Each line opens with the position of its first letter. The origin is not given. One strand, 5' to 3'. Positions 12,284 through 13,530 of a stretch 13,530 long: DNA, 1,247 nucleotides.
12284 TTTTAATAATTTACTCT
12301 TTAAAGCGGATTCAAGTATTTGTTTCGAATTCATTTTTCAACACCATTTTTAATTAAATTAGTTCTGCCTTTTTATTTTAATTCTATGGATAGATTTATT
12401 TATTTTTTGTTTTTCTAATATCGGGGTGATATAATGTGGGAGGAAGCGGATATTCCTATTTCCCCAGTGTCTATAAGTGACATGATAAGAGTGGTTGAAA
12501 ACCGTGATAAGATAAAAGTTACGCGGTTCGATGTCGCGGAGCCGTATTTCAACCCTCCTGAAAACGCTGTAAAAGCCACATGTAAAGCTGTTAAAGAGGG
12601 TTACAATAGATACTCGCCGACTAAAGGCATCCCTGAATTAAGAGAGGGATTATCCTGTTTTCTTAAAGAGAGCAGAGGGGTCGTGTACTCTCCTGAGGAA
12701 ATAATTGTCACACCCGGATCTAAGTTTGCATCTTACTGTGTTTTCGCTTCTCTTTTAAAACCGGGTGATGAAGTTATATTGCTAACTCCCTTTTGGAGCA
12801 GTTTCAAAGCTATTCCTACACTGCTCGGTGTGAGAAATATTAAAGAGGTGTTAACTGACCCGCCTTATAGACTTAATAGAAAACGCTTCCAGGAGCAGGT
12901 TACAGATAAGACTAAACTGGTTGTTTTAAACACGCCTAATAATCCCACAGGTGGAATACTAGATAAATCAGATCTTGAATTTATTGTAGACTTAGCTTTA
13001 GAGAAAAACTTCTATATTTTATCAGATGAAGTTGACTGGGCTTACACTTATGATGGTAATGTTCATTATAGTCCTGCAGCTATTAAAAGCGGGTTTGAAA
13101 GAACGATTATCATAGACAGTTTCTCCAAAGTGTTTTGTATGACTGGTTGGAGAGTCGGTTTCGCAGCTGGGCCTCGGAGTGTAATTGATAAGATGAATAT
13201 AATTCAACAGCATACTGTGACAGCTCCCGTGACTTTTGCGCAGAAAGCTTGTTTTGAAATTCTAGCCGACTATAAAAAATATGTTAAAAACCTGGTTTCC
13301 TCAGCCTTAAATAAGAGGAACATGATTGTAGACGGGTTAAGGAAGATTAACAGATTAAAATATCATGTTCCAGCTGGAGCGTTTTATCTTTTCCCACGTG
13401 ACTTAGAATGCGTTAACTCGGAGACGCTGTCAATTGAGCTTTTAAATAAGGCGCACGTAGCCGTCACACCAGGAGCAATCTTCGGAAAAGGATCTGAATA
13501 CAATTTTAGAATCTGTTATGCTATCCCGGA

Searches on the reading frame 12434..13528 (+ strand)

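Call 7: search_protein_families(library=ncbifam, proteins=[window:12434-13528:+], max_evalue=0.01)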
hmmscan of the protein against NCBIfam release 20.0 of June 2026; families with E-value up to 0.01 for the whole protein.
window:12434-13528:+ (365 aa): 78 families (the best 25 are shown)
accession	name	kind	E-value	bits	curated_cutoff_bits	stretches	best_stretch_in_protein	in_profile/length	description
NF041364.1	GntC_guanitoxin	equivalog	3.3e-78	263.1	415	1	35-363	6-340/356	guanitoxin biosynthesis PLP-dependent (S)-gamma-hydroxy-L-arginine cyclodehydratase GntC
NF041091.1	asp_aminotase_Arch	equivalog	4.2e-77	259.5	550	1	27-352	27-349/376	aspartate aminotransferase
NF004770.0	PRK06108.1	subfamily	8.9e-70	235.5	422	1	24-363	33-375/396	pyridoxal phosphate-dependent aminotransferase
NF005816.0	PRK07682.1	equivalog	7.1e-68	229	620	1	29-363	31-366/390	aminotransferase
NF006229.0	PRK08361.1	equivalog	8.9e-67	225.8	624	1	21-363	26-371/391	aspartate aminotransferase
NF005817.0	PRK07683.1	equivalog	2.8e-66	223.8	575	1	13-364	16-365/387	aminotransferase A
NF004975.0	PRK06348.1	equivalog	4.7e-61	206.9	549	1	30-361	32-364/384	pyridoxal phosphate-dependent aminotransferase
NF006230.0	PRK08363.1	equivalog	2.1e-58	198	534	1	19-363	23-375/398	alanine aminotransferase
NF004621.0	PRK05957.1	equivalog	7.9e-57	192.7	498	1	38-362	38-364/389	pyridoxal phosphate-dependent aminotransferase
NF005855.0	PRK07777.1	equivalog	5.2e-56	190.6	553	1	41-352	42-357/391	pyridoxal phosphate-dependent aminotransferase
NF006569.0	PRK09082.1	subfamily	6.3e-56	190.1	420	1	37-363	40-370/386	methionine aminotransferase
NF005588.0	PRK07309.1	equivalog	6.5e-56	189.9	576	1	28-363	31-369/391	pyridoxal phosphate-dependent aminotransferase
NF004769.0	PRK06107.1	equivalog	1.3e-53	182.2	617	1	25-345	31-365/402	aspartate transaminase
NF006488.0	PRK08912.1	equivalog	7.7e-52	176.5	498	1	41-363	40-367/387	aminotransferase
NF005744.0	PRK07568.1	subfamily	2.1e-51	175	389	1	25-338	28-340/398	pyridoxal phosphate-dependent aminotransferase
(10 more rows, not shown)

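Call 8: search_protein_families(library=pfam, proteins=[window:12434-13528:+], max_evalue=10)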
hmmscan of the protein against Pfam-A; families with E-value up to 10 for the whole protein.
window:12434-13528:+ (365 aa): 3 families
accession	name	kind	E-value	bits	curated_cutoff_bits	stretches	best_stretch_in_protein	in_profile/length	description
PF00155.27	Aminotran_1_2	-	2.2e-53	182.2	19.7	1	28-363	2-347/361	Aminotransferase class I and II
PF01053.26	Cys_Met_Meta_PP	-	5.8e-05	22.2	27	1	97-198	77-173/381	Cys/Met metabolism PLP-dependent enzyme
PF00266.25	Aminotran_5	-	0.00095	18.7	21.5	1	86-198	60-175/371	Aminotransferase class-V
